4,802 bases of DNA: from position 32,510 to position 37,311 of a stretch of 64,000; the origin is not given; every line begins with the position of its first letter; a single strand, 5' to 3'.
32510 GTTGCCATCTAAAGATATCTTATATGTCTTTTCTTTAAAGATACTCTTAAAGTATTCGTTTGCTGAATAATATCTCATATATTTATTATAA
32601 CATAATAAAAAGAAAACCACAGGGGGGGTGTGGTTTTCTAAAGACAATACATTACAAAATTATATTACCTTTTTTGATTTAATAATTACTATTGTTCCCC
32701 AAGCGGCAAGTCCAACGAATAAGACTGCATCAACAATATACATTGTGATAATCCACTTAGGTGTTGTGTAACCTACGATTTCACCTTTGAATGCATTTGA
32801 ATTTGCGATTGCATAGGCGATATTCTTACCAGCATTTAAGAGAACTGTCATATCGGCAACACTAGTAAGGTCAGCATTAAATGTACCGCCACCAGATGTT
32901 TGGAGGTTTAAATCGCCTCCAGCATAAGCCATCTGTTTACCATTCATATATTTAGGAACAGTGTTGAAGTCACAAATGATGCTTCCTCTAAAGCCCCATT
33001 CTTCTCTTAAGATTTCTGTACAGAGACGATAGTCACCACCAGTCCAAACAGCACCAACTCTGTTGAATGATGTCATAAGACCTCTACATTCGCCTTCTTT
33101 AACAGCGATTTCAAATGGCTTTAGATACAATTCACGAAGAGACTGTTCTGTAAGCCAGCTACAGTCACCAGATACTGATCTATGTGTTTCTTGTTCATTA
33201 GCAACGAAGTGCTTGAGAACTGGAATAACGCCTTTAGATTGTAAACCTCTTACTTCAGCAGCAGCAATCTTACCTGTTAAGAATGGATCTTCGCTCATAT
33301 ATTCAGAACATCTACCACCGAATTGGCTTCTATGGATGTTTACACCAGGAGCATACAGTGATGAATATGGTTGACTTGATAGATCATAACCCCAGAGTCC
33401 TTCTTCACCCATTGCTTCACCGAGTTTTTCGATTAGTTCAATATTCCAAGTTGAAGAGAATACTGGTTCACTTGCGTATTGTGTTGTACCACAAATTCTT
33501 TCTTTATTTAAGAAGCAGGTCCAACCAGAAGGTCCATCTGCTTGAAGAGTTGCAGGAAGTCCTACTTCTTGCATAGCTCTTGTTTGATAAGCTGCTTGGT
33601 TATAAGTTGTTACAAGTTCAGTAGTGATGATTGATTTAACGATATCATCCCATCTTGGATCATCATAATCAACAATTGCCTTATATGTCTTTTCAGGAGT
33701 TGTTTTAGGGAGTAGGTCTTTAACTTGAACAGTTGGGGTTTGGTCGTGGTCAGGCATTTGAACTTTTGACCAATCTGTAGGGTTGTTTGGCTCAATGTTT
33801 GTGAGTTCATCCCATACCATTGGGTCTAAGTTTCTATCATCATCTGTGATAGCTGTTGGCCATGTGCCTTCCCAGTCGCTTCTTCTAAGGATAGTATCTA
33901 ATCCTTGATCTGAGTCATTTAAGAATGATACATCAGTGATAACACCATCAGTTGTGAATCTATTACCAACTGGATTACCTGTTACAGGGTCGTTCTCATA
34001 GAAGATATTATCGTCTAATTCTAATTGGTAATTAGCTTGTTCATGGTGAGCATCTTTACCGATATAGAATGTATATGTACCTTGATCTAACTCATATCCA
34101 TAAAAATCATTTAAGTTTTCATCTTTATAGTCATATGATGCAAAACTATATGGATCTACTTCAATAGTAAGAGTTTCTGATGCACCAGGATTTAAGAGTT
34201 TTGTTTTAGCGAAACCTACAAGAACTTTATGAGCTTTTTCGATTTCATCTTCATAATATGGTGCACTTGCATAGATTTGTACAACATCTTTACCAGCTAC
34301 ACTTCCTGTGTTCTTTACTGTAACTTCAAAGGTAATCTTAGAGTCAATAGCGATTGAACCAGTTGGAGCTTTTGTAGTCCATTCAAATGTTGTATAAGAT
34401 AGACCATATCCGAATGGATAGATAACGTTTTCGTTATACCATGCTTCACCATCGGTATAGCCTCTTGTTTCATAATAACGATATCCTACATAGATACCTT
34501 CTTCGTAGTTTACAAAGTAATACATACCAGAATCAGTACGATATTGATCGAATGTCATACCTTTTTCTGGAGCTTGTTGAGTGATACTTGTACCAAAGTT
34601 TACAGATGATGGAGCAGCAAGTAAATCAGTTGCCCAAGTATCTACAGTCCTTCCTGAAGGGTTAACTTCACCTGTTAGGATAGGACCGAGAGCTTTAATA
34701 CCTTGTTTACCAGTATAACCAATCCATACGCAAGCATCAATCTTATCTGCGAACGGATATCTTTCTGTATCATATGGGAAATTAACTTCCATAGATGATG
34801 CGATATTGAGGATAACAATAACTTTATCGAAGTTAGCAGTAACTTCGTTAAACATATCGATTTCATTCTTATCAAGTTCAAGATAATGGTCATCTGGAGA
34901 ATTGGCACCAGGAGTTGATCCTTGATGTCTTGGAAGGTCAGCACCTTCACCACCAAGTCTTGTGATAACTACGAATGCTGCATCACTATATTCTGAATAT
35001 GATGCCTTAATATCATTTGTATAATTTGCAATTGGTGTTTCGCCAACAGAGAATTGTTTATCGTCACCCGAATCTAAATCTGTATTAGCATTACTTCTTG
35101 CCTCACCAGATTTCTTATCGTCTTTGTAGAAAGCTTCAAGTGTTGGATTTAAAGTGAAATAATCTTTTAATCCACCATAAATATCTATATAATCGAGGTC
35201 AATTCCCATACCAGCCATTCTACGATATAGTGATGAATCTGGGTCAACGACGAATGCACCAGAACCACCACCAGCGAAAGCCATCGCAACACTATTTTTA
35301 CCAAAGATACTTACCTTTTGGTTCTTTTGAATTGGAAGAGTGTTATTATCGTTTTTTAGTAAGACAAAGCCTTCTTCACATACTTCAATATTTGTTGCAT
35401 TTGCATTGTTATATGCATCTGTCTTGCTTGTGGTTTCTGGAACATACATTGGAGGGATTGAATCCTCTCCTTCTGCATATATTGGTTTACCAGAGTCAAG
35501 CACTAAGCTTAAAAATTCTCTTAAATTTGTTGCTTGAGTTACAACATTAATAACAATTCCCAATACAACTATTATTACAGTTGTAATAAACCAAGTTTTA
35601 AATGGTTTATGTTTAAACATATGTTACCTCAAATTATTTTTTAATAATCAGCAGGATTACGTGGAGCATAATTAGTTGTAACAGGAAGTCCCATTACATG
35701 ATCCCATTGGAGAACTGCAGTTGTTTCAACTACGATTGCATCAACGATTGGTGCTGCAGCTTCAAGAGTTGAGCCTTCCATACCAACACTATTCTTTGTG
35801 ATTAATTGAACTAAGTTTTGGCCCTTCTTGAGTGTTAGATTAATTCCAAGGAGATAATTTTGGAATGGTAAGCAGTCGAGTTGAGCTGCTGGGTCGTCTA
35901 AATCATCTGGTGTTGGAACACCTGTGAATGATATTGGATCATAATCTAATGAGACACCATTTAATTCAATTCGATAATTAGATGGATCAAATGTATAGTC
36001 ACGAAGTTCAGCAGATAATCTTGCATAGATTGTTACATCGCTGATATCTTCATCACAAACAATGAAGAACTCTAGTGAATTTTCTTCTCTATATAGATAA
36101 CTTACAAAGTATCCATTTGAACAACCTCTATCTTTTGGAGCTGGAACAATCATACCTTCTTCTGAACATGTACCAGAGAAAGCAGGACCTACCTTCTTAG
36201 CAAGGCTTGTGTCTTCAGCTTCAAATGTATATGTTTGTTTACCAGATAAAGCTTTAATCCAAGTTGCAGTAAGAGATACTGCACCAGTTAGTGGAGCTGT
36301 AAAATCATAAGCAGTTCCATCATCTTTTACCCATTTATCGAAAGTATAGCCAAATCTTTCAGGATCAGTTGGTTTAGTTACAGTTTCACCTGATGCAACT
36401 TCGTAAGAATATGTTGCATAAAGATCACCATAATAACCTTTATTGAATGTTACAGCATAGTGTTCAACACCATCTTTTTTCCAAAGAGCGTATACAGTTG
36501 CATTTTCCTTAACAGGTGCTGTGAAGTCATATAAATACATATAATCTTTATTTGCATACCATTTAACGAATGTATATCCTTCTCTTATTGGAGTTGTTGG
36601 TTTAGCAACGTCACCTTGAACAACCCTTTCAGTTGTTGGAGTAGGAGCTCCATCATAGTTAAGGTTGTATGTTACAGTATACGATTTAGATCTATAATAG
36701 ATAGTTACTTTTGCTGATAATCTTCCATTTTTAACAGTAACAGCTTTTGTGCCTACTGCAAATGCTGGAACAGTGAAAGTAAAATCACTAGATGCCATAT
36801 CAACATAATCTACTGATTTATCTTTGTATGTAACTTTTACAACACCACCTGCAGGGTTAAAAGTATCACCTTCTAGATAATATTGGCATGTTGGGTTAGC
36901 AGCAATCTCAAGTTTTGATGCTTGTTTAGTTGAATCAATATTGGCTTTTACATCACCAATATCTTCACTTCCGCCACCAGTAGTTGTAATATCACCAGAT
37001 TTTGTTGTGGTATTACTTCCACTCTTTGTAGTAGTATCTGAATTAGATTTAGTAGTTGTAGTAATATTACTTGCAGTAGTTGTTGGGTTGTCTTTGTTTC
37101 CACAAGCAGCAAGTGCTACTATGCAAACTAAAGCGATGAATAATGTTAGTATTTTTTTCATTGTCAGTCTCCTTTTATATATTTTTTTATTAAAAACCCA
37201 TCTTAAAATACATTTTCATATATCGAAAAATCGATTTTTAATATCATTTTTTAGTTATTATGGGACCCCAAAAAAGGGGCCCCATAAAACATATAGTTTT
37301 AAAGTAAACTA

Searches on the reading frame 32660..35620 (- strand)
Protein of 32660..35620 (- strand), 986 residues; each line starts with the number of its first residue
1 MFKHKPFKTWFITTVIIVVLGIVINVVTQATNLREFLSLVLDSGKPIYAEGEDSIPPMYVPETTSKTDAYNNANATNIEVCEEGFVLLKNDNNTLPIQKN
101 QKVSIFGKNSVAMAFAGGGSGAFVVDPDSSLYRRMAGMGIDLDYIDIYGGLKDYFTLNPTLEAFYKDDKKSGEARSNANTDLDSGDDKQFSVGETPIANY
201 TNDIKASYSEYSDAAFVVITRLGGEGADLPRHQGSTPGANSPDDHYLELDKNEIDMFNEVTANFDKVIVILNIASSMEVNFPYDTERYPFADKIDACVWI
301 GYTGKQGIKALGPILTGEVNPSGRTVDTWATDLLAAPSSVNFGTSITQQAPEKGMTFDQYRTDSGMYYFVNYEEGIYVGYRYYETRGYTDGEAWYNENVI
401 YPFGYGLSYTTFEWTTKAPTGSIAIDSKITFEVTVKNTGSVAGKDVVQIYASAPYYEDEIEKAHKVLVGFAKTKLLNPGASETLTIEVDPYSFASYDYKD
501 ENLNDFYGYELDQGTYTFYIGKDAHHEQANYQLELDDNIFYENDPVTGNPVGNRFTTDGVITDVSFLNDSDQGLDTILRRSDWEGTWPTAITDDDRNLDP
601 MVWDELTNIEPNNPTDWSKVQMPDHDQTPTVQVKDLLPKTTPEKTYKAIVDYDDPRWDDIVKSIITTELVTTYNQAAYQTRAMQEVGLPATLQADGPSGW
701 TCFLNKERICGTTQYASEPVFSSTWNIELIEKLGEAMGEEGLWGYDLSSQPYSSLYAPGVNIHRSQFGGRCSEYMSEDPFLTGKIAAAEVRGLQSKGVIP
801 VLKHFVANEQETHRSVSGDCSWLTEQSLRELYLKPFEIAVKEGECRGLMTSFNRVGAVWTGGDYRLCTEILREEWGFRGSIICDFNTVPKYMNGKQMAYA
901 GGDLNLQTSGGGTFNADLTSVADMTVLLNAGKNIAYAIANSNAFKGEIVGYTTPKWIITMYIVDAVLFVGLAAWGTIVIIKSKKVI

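Call 5: search_protein_families(library=pfam, proteins=[window:32660-35620:-])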
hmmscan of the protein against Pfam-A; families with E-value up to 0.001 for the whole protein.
window:32660-35620:- (986 aa): 3 families
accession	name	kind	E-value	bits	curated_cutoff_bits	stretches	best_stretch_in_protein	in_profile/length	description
PF01915.27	Glyco_hydro_3_C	-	8.1e-27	94.9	31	1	86-380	2-200/200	Glycosyl hydrolase family 3 C-terminal domain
PF00933.27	Glyco_hydro_3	-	3.2e-23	83.1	27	1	676-888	51-255/316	Glycosyl hydrolase family 3 N terminal domain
PF14310.12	Fn3-like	-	3e-13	50.1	25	1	445-523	1-70/71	Fibronectin type III-like domain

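Call 55: search_protein_families(library=ncbifam, proteins=[window:32660-35620:-], max_evalue=0.001)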
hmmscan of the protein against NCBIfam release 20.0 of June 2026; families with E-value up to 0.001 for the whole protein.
window:32660-35620:- (986 aa): 7 families
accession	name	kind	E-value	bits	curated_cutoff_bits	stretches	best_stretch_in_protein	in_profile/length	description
NF041610.1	alph_arabinopyran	equivalog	1.8e-82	277.8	1300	3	674-889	14-227/738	exo-alpha-(1->6)-L-arabinopyranosidase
NF052330.1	BetGlucosiCelf0468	equivalog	5.7e-62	210.1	1300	2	677-910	20-243/817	beta-d-glucosidase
NF052329.1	XyloArabinsidase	equivalog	4.3e-51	173.9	1050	2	722-889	118-278/750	beta-xylosidase/alpha-l-arabinosidase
NF041776.1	xylosidase_Xyl3A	equivalog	4.1e-45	154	1250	2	754-892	114-258/846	xylan 1,4-beta-xylosidase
NF041579.1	betaxyl_Flavo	equivalog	5.2e-39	134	1350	2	709-891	79-263/716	beta-xylosidase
NF011678.0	PRK15098.1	equivalog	3.7e-36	124.8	666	2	702-890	106-293/765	beta-glucosidase BglX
NF052331.1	Bet13-16Glucosase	equivalog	5.1e-35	120.8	1330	2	632-892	15-271/750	exo-beta-d-1,3/1,6-glucosidase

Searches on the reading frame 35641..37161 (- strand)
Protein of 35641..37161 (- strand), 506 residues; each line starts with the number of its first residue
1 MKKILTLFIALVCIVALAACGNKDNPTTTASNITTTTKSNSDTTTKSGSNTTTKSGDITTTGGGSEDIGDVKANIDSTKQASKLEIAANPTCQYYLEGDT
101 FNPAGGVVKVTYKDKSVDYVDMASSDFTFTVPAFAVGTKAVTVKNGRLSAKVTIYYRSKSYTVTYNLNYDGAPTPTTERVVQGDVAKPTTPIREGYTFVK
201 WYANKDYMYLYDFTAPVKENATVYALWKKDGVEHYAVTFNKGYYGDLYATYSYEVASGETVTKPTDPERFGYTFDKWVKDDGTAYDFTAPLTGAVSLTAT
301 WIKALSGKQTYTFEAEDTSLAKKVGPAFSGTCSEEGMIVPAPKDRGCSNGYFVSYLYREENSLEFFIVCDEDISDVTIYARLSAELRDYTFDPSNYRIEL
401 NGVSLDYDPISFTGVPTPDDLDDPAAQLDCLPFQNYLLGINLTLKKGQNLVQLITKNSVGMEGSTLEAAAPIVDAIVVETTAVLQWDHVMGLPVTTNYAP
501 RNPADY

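Call 5: search_protein_families(library=pfam, proteins=[window:35641-37161:-])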
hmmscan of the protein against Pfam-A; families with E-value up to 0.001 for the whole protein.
window:35641-37161:- (506 aa): 3 families
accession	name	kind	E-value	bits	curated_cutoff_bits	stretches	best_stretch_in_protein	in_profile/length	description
PF09479.16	Flg_new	-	5e-18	65.4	27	2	161-225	1-64/65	Listeria-Bacteroides repeat domain (List_Bact_rpt)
PF21827.1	New_glue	-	9.7e-09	35.3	31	1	1-67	1-66/94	New glue protein family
PF07523.18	Big_3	-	3e-05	24.6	21.2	1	93-154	6-66/68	Bacterial Ig-like domain (group 3)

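Call 55: search_protein_families(library=ncbifam, proteins=[window:35641-37161:-], max_evalue=0.001)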
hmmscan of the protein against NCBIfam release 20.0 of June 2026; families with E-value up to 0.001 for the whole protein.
window:35641-37161:- (506 aa): 6 families
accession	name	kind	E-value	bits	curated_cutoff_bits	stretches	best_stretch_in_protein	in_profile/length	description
TIGR02543.1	List_Bact_rpt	repeat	8.1e-07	29.3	20.95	2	267-301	1-40/44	TIGR02543 family repeat protein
NF033189.1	internalin_A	exception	3.5e-06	25.6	1600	1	156-292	562-691/799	class 1 internalin InlA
NF033188.1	internalin_H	exception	1.2e-05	24.2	1050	1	139-301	322-480/548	InlH/InlC2 family class 1 internalin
NF047847.2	SS_mature_LptM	equivalog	5.4e-05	23.2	27.7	1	1-23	1-23/31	LPS translocon maturation chaperone LptM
NF050142.1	PG1828_fam_lipo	equivalog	0.00012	22.7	50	1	1-41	1-38/59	PG1828 family lipoprotein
NF040528.1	SP_0198_lipo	equivalog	0.00042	20.3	100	1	2-58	1-62/144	SP_0198 family lipoprotein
